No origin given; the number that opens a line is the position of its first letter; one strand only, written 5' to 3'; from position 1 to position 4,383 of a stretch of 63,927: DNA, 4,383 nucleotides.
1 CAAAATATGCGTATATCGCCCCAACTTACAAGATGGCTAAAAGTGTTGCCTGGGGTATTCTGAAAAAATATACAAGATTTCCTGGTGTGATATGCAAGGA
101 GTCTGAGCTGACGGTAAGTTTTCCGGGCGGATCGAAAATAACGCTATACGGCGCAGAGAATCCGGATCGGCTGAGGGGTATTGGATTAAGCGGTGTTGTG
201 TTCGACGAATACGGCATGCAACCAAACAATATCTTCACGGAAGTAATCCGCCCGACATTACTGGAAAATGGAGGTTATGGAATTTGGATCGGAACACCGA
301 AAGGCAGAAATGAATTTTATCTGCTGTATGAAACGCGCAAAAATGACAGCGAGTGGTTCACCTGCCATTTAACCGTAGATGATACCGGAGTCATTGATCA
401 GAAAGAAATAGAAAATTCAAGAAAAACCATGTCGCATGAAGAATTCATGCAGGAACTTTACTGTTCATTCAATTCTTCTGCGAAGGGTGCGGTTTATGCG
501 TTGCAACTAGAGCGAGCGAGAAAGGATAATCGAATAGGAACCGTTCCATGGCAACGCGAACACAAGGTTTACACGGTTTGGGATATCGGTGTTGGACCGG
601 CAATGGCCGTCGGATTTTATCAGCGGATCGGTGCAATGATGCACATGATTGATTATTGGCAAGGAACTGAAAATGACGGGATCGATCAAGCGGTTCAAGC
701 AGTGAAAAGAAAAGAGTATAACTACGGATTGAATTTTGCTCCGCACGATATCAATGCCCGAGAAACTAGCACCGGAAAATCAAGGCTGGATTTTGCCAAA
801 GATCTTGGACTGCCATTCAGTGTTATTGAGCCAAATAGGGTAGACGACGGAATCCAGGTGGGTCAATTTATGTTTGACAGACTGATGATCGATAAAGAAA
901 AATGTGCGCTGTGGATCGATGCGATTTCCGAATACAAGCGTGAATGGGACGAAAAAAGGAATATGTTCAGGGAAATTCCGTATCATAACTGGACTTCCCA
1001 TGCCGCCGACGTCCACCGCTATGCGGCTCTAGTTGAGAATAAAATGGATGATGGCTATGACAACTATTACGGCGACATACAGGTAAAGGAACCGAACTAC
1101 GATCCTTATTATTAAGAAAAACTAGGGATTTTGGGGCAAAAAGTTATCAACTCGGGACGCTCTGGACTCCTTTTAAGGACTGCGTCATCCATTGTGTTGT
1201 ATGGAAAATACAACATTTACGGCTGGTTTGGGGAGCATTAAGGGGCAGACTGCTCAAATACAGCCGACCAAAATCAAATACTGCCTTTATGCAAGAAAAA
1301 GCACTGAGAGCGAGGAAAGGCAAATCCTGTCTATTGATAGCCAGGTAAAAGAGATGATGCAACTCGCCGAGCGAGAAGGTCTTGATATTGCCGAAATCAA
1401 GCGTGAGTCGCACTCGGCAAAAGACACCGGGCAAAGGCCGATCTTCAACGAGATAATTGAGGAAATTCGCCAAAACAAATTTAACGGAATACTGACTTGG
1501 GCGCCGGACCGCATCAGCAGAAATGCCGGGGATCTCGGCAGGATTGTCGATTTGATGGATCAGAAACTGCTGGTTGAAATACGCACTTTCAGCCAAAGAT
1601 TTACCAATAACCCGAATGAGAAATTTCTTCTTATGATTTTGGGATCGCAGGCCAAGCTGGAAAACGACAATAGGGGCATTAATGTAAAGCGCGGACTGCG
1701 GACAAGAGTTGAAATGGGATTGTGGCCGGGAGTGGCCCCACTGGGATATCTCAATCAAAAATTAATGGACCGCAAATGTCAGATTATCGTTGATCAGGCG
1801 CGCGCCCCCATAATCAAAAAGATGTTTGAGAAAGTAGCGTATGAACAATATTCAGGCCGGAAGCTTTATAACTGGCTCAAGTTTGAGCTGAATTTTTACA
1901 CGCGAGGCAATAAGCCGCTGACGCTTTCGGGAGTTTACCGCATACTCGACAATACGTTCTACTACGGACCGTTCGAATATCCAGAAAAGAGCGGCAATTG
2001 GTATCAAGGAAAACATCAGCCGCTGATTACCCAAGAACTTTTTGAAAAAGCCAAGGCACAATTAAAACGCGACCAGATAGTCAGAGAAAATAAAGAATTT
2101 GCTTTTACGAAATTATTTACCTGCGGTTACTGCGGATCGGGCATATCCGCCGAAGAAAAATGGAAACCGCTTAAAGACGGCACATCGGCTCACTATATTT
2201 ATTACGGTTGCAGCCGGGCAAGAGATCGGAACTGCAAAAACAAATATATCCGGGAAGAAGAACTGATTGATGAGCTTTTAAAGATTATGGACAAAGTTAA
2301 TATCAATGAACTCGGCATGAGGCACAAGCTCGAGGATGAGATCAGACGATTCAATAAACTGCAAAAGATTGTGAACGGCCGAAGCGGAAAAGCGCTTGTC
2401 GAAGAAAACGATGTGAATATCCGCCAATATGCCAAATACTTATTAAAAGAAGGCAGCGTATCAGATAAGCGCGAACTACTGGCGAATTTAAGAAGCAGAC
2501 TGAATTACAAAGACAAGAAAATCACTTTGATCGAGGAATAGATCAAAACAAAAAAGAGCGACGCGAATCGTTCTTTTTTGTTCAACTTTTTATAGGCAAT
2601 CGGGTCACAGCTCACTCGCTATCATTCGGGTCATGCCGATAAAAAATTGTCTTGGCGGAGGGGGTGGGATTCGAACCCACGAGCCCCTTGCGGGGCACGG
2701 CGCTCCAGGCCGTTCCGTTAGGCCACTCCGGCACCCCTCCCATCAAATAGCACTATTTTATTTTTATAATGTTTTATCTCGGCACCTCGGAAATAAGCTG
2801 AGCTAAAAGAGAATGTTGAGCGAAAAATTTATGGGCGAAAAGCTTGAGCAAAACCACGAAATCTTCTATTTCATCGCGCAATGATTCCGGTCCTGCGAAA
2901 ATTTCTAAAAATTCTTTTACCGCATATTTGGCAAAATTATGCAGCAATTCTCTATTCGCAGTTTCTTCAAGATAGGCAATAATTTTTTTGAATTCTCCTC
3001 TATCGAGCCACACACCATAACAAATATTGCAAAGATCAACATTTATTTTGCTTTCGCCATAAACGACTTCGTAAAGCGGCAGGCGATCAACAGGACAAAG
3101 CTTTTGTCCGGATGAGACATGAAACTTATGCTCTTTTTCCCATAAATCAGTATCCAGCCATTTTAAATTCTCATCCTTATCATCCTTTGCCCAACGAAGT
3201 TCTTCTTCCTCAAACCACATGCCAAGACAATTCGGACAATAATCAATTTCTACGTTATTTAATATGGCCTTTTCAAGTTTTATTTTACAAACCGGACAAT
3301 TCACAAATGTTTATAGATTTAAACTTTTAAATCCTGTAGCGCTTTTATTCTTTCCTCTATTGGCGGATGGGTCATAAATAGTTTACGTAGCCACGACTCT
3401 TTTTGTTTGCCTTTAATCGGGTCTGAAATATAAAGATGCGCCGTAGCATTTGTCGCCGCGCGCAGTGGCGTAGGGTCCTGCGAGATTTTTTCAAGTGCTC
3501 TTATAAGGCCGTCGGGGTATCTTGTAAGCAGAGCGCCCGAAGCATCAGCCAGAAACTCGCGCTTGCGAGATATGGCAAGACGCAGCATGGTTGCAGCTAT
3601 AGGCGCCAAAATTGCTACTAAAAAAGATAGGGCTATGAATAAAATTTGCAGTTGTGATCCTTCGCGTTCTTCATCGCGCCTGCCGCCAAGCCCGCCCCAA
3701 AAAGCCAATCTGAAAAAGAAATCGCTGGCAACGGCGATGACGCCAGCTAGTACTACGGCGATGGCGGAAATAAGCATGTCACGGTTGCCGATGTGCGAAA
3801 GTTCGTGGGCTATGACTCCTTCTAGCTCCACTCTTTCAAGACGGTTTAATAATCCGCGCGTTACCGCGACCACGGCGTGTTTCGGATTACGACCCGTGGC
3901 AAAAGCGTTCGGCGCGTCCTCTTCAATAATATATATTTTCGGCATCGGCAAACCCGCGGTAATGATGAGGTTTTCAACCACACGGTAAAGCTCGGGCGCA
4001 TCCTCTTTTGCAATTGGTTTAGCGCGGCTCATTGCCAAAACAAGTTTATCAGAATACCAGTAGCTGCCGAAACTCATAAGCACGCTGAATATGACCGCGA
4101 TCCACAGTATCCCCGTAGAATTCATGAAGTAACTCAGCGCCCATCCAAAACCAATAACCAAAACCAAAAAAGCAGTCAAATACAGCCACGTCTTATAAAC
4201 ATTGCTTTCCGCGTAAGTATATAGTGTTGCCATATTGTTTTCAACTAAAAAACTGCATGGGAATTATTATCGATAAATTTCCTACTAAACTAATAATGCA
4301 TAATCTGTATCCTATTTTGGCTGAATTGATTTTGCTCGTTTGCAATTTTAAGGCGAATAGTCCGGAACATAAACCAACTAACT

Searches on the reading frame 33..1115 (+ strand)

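Call 10: search_protein_families(library=pfam, proteins=[window:33-1115:+], max_evalue=0.01)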
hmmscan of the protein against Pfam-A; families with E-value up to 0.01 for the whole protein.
window:33-1115:+ (360 aa): 1 family
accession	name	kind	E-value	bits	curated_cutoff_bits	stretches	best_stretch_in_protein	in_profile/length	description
PF03237.21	Terminase_6N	-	2.2e-08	34.5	22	1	28-159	71-212/215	Terminase large subunit, T4likevirus-type, N-terminal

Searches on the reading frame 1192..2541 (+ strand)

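Call 10: search_protein_families(library=pfam, proteins=[window:1192-2541:+], max_evalue=0.01)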
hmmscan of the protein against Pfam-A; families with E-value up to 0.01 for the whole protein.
window:1192-2541:+ (449 aa): 3 families
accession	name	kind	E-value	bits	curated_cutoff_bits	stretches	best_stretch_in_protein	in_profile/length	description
PF00239.26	Resolvase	-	9.5e-21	74.9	23.3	1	32-176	3-143/145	Resolvase, N terminal domain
PF07508.19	Recombinase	-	9.6e-13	48.7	21.1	1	204-293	3-101/102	Recombinase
PF13408.12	Zn_ribbon_recom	-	2.5e-09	37.8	25.3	1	305-363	2-54/58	Recombinase zinc beta ribbon domain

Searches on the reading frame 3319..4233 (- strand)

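Call 10: search_protein_families(library=pfam, proteins=[window:3319-4233:-], max_evalue=0.01)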
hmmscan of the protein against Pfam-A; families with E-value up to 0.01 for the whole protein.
window:3319-4233:- (304 aa): 2 families
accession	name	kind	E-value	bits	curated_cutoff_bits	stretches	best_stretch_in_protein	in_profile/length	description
PF01435.24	Peptidase_M48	-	3.1e-34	118.9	20.3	1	78-301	3-184/186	Peptidase family M48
PF05569.17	Peptidase_M56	-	0.0013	18.4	31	1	121-163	177-219/296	BlaR1 peptidase M56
